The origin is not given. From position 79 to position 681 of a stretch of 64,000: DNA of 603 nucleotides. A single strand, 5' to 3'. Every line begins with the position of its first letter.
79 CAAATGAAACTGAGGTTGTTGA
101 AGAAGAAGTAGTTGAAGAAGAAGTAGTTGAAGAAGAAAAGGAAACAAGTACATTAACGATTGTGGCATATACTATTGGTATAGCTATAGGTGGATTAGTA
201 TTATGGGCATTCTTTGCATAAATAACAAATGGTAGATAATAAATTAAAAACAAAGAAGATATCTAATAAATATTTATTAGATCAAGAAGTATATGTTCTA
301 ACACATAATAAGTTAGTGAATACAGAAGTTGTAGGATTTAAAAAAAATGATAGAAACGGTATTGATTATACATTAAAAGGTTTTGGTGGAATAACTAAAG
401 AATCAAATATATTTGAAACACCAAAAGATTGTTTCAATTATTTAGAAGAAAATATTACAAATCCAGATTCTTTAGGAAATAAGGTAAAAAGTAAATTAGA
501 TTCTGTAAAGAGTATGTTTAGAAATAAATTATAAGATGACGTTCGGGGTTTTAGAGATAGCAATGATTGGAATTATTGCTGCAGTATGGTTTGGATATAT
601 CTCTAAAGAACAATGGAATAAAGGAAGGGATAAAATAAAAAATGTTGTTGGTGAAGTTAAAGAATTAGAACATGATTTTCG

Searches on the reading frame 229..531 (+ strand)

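Call 32: search_protein_families(library=pfam, alignment_id=A1, max_evalue=0.001)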
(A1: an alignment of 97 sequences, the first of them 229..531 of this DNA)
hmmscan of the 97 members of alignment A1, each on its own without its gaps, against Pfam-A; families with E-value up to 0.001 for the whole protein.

A. member 1, window:229-531:+ (101 aa): 0 families

B. families by the number of members that match (of 97 scanned): 6 families
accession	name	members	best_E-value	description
PF04002.20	RadC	1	4.3e-29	RadC-like JAB domain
PF00717.28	Peptidase_S24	1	7.2e-09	Peptidase S24-like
PF11042.13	DUF2750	1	0.00013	Protein of unknown function (DUF2750)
PF10502.14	Peptidase_S26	1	0.00014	Signal peptidase, peptidase S26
PF22674.2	C2185-like_N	1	0.00024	C2185-like, N-terminal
PF03824.22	NicO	1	0.00096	High-affinity nickel-transport protein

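Call 34: search_protein_families(library=phrogs, alignment_id=A1, max_evalue=0.001)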
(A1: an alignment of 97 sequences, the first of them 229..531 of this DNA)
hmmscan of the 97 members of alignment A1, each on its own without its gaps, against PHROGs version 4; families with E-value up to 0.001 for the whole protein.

A. member 1, window:229-531:+ (101 aa): 0 families

B. families by the number of members that match (of 97 scanned): 12 families
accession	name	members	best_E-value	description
phrog_10276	-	1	1e-24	DNA repair protein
phrog_3972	-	1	1.2e-22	-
phrog_1486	-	1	5.3e-10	membrane protein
phrog_30009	-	1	6.6e-09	-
phrog_4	-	1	8.4e-08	transcriptional repressor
phrog_843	-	1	2.3e-07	Holliday junction resolvase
phrog_26676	-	1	2.4e-06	-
phrog_6201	-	1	1.1e-05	CI-like repressor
phrog_811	-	1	9.1e-05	UmuD-like protein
phrog_36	-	1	0.00029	transcriptional regulator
phrog_16544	-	1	0.00052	excisionase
phrog_38052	-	1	0.00083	-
